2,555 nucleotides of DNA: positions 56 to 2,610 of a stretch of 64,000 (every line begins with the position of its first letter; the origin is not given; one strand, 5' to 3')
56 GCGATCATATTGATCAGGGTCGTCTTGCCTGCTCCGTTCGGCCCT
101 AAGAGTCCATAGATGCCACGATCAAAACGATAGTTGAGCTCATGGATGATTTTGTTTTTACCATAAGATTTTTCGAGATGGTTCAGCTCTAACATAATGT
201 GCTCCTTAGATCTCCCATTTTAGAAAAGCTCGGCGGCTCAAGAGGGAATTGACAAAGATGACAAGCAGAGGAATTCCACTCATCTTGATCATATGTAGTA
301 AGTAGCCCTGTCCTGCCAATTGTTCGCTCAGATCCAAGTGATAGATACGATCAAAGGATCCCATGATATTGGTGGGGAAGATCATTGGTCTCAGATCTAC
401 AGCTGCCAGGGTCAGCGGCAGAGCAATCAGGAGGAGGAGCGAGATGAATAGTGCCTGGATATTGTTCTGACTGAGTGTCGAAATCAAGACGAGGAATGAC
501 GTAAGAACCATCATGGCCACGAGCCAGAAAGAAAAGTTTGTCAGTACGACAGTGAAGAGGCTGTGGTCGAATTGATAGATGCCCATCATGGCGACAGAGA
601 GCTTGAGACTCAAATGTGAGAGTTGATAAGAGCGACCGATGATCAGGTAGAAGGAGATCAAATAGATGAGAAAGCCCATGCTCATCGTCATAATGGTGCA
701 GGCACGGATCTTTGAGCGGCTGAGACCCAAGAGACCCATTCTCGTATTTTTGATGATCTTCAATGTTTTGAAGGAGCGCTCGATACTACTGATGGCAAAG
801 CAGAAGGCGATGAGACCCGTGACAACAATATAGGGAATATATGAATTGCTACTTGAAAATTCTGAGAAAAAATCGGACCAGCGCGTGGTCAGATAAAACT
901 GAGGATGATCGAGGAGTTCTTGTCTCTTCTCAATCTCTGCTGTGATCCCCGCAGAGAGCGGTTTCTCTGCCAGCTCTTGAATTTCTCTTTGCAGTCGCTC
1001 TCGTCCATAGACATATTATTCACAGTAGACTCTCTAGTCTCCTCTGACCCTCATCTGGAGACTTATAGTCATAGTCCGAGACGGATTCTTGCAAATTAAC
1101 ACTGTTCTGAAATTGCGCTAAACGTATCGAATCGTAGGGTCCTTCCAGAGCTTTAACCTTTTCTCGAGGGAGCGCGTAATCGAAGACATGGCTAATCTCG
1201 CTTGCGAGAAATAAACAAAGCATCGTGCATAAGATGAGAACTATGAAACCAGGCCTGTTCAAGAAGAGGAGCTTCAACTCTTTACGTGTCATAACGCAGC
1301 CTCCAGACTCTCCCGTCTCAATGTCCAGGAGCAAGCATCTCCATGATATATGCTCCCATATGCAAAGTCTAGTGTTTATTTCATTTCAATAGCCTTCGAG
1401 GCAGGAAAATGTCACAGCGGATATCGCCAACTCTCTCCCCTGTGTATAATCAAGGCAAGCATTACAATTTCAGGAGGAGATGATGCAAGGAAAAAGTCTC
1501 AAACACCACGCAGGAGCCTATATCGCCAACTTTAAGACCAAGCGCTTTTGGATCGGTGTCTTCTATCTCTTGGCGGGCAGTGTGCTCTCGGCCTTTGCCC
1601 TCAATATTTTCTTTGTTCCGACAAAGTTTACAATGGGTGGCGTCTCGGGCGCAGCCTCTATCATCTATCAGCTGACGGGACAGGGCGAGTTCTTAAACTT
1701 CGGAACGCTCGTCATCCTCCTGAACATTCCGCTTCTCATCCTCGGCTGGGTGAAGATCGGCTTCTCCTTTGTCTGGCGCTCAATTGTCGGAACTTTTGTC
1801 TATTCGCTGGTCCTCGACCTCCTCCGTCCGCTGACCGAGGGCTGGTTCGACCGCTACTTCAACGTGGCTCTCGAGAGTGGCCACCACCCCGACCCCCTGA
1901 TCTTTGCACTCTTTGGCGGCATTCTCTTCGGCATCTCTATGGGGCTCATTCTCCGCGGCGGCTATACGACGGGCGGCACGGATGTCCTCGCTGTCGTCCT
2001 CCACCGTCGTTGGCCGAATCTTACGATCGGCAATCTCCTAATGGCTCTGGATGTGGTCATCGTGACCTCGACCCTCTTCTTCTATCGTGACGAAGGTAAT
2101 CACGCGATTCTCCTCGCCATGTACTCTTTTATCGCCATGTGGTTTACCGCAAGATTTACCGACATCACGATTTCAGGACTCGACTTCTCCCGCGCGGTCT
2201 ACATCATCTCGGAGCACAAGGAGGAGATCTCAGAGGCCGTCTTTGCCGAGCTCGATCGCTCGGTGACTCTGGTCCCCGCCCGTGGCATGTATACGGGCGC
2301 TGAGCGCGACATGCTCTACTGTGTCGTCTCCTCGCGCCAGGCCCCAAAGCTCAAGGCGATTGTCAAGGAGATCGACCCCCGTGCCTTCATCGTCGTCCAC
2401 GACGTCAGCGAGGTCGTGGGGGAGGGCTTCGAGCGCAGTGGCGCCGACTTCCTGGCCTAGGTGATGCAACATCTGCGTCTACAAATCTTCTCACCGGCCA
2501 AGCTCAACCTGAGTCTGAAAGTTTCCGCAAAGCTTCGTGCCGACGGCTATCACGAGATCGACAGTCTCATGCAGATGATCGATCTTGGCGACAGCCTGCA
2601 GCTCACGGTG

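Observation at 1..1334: Second, intermediate-GC copy of the island's permease+ATPase module at the window edge, with the permease split by a TGAATAA stop cluster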

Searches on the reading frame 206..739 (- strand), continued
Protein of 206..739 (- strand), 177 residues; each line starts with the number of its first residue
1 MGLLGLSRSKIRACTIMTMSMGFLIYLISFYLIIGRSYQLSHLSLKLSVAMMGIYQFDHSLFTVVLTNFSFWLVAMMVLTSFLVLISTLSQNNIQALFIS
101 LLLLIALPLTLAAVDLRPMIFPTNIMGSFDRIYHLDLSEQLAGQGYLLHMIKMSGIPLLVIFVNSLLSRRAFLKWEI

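Call 60: find_encoding_contigs(protein=P0027, flank=8000, max_places=2)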
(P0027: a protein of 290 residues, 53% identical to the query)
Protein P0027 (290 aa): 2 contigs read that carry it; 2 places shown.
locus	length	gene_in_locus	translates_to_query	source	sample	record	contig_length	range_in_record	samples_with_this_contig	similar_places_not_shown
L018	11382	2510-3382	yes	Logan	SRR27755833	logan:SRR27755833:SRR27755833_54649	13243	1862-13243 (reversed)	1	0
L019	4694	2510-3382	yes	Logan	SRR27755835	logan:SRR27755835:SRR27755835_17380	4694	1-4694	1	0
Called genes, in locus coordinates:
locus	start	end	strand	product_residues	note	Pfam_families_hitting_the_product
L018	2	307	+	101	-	?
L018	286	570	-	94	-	PF02518:HATPase_c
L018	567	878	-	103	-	-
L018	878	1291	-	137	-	PF03706:LPG_synthase_TM (weak)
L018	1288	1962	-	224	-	PF00072:Response_reg, PF00486:Trans_reg_C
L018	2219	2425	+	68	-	-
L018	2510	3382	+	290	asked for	PF00005:ABC_tran, PF13304:AAA_21 (weak)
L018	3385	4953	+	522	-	PF04055:Radical_SAM, PF13353:Fer4_12 (weak)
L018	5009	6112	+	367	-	-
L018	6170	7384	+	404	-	-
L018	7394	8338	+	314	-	PF13529:Peptidase_C39_2 (weak)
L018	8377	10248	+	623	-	PF00664:ABC_membrane, PF00005:ABC_tran, PF02463:SMC_N (faint), PF13304:AAA_21 (faint)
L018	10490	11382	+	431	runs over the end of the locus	PF13173:AAA_14, PF13635:DUF4143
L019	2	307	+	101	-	?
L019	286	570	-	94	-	PF02518:HATPase_c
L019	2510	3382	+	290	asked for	PF00005:ABC_tran, PF13304:AAA_21 (weak)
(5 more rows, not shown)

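Call 66: search_dna_similar(query=L001:3367-3627:-, collection=plasmids, mode=protein, max_evalue=0.001, max_rows=10)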
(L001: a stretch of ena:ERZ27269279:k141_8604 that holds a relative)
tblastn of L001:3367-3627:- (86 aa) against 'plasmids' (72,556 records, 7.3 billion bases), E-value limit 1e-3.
No match.

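Call 70: find_encoding_contigs(protein=P0018, flank=3000, max_places=3)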
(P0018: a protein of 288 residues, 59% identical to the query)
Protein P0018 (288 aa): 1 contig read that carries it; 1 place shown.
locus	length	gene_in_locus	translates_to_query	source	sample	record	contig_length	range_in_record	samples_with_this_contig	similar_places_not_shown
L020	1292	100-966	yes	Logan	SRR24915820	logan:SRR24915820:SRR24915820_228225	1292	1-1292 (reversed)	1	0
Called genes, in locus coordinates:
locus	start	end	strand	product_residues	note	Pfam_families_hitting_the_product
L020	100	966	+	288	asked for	PF13476:AAA_23 (weak), PF00005:ABC_tran, PF13304:AAA_21 (faint)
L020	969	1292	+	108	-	?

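Call 71: find_encoding_contigs(protein=P0019, flank=3000, max_places=3)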
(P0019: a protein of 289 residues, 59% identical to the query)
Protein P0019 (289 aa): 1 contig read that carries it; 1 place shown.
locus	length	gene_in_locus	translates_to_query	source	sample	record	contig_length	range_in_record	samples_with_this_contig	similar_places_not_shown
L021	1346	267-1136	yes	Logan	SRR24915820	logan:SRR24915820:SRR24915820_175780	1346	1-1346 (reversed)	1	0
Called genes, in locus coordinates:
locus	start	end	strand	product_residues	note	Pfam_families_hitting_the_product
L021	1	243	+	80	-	?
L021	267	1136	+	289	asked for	PF13476:AAA_23 (weak), PF00005:ABC_tran, PF13304:AAA_21 (faint)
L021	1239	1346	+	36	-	?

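Call 86: find_encoding_contigs(protein=P0022, flank=1000, max_places=4)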
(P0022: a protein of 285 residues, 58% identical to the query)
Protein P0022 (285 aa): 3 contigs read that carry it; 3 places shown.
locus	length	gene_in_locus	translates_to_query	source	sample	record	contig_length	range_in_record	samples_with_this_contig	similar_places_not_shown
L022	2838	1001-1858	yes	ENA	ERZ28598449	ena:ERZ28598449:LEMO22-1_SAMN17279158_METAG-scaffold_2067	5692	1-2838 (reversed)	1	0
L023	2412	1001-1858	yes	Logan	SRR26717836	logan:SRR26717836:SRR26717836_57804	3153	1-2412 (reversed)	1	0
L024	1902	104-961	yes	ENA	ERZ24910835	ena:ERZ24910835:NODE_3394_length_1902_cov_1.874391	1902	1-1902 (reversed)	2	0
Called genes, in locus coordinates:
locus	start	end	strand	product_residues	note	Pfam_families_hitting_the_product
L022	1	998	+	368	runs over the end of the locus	-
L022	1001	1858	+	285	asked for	PF02463:SMC_N (faint), PF00005:ABC_tran, PF13304:AAA_21 (weak)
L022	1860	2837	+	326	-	?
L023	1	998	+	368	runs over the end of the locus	-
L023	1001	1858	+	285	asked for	PF02463:SMC_N (faint), PF00005:ABC_tran, PF13304:AAA_21 (weak)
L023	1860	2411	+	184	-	?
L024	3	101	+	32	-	?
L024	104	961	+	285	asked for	PF02463:SMC_N (faint), PF00005:ABC_tran, PF13304:AAA_21 (weak)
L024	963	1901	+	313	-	?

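Call 92: search_solved_structures(query=L001:2040-2894:+, max_evalue=1e-30)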
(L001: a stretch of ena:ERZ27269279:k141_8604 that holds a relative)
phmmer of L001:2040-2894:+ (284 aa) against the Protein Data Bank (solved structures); distinct sequences matched with E-value up to 1e-30: 34.
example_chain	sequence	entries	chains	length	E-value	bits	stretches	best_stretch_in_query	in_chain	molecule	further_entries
7w01_A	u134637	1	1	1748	3.4e-63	216.8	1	15-219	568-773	Phospholipid-transporting ATPase ABCA3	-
7w02_A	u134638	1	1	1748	2.3e-62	214.1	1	15-219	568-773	Phospholipid-transporting ATPase ABCA3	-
7lkp_A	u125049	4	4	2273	4.4e-62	213.2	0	28-213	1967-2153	Retinal-specific phospholipid-transporting ATPase ABCA4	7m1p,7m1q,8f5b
7e7i_A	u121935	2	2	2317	4.6e-62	213.1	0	28-213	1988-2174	Retinal-specific phospholipid-transporting ATPase ABCA4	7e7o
7lkz_A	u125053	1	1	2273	3e-61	210.4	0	28-213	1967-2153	Retinal-specific phospholipid-transporting ATPase ABCA4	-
7e7q_A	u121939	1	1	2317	3.2e-61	210.3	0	28-213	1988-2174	Retinal-specific phospholipid-transporting ATPase ABCA4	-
7tby_A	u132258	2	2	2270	8.4e-59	202.4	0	24-215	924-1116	ATP-binding cassette, sub-family A (ABC1), member 1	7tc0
7tbz_A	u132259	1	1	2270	8.4e-59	202.4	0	24-215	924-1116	ATP-binding cassette, sub-family A (ABC1), member 1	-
7tdt_A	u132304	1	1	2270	8.4e-59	202.4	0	24-215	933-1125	Phospholipid-transporting ATPase ABCA1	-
5xjy_A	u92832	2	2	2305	8.7e-59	202.3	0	24-215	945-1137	ATP-binding cassette sub-family A member 1 | Phospholipid-transporting ATPase ABCA1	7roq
7tbw_A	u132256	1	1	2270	5.8e-58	199.7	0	24-215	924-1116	ATP-binding cassette, sub-family A (ABC1), member 1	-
8edw_A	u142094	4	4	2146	1.8e-55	191.5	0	28-219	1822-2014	Phospholipid-transporting ATPase ABCA7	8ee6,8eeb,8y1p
8eop_A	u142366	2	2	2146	1.2e-54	188.7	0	28-219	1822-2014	Phospholipid-transporting ATPase ABCA7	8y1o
1vpl_A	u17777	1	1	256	1.6e-36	129.4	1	6-225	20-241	ABC transporter, ATP-binding protein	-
8s7v_K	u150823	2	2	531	9.4e-35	123.5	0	25-219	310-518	Glycine betaine/carnitine/choline transport ATP-binding protein OpuCA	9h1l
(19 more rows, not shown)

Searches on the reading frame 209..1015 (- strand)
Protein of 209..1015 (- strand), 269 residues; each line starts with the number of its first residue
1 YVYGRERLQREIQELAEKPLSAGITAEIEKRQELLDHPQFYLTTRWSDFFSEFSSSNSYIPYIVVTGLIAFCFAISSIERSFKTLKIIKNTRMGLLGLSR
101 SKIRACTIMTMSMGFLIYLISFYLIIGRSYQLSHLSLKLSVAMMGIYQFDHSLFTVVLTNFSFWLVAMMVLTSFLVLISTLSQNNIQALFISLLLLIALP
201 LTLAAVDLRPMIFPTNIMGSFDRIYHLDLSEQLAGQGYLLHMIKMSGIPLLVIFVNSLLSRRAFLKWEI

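Call 16: find_related_loci(query=window:209-1015:-, collection=genome_contigs, flank=10000)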
Query window:209-1015:- (269 aa) in genome_contigs; peptide patterns used: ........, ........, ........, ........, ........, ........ (x = any residue, [..] = any of these).
239 stretches matched a pattern, but none encodes a relative of the query by tblastn (E <= 1e-3).

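Call 28: search_protein_representatives(alignment_id=A2)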
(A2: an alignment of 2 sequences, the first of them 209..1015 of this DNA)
Query: 2 sequences, 373 profile positions. Proteins with E-value up to 0.001 (for the whole library): 16; up to 1e-10: 8; up to 1e-30: 2. The best 16 are listed.
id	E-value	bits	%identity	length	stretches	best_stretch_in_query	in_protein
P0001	2.1e-214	728.1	-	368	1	1-373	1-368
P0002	1.1e-88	314.4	-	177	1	190-372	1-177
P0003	3.2e-25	105.5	-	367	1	7-320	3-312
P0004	2.7e-22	95.9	-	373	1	6-370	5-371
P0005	1.9e-18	83.3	-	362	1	6-370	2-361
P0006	5.3e-14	68.6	-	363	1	117-321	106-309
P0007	8.2e-14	68.0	-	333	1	91-371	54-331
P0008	2.7e-11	59.7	-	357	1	6-314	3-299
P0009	2.3e-06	43.5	-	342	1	66-301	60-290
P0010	4.9e-06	42.4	-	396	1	102-303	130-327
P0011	1.7e-05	40.6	-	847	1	155-310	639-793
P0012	2.6e-05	40.1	-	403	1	95-302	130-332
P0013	2.7e-05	40.0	-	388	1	54-296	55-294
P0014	5.1e-05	39.1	-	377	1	118-343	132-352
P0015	6.5e-05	38.7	-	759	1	146-303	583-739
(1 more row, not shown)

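Call 40: find_related_loci(query=window:209-1015:-, collection=metagenome_contigs, flank=10000)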
Query window:209-1015:- (269 aa) in metagenome_contigs; peptide patterns used: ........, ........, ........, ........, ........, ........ (x = any residue, [..] = any of these).
482 stretches matched a pattern, but none encodes a relative of the query by tblastn (E <= 1e-3).

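Call 41: find_encoding_contigs(protein=P0006, flank=10000)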
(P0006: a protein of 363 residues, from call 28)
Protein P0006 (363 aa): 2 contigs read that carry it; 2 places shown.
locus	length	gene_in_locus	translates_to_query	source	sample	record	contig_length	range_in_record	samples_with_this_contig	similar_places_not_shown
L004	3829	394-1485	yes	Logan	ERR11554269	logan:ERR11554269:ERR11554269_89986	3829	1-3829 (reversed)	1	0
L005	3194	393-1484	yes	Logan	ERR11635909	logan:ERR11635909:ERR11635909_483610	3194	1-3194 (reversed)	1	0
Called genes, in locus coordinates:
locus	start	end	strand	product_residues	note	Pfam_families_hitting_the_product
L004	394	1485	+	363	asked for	-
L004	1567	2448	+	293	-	PF00005:ABC_tran, PF13304:AAA_21 (weak)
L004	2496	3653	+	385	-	-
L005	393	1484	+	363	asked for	-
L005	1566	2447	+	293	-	PF00005:ABC_tran, PF13304:AAA_21 (weak)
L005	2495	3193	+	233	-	?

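Call 46: search_protein_families(library=pfam, proteins=[L004:2496-3653:+], max_evalue=0.01)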
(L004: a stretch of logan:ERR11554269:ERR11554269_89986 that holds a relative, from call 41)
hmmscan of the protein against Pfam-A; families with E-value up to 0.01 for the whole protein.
L004:2496-3653:+ (385 aa): 0 families

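Call 47: search_protein_families(library=ncbifam, proteins=[L004:2496-3653:+], max_evalue=0.001)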
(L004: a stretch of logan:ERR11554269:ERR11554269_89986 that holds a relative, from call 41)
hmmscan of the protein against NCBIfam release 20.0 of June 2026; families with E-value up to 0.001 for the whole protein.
L004:2496-3653:+ (385 aa): 0 families

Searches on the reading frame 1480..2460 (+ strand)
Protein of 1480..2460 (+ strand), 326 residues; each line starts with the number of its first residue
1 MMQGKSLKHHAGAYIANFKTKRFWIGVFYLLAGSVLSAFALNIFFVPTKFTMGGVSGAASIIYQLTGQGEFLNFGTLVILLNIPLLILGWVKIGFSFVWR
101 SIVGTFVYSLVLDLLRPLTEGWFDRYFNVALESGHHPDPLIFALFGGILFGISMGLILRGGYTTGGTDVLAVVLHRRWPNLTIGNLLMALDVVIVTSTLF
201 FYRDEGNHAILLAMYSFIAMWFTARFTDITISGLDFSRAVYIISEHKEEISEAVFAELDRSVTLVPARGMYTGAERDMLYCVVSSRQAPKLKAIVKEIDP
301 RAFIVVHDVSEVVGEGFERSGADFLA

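Call 12: find_encoding_contigs(protein=window:1480-2460:+, flank=10000, max_places=10)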
Protein window:1480-2460:+ (326 aa): no gene with exactly this product is on record in the collection.

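Call 13: search_protein_families(library=pfam, proteins=[window:1480-2460:+], max_evalue=0.01)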
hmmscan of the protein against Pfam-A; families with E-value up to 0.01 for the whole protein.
window:1480-2460:+ (326 aa): 2 families
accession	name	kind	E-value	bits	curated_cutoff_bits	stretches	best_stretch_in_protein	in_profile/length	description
PF02588.21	YitT_membrane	-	8.2e-52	176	24.3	1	28-254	3-204/205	Uncharacterised 5xTM membrane BCR, YitT family COG1284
PF10035.14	DUF2179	-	6.2e-25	87.2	22.8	1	260-314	1-55/55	Uncharacterized protein conserved in bacteria (DUF2179)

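Call 49: find_related_loci(query=window:1480-2460:+, collection=genome_contigs, flank=10000)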
Query window:1480-2460:+ (326 aa) in genome_contigs; peptide patterns used: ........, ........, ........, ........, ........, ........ (x = any residue, [..] = any of these).
41 stretches matched a pattern; 2 encode a relative of the query (tblastn E <= 1e-3); 2 distinct loci.
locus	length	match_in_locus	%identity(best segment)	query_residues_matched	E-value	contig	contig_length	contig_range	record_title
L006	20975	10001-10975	87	2-326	1e-178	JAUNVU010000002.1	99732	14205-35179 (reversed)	MAG: Eubacteriales bacterium isolate S7A_St_53 NODE_79_length_99732_cov_23.039317, whole genome shotgun sequence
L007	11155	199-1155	87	8-326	1e-170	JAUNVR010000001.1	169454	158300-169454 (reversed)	MAG: Eubacteriales bacterium isolate S7A_St_45 NODE_18_length_169454_cov_58.115089, whole genome shotgun sequence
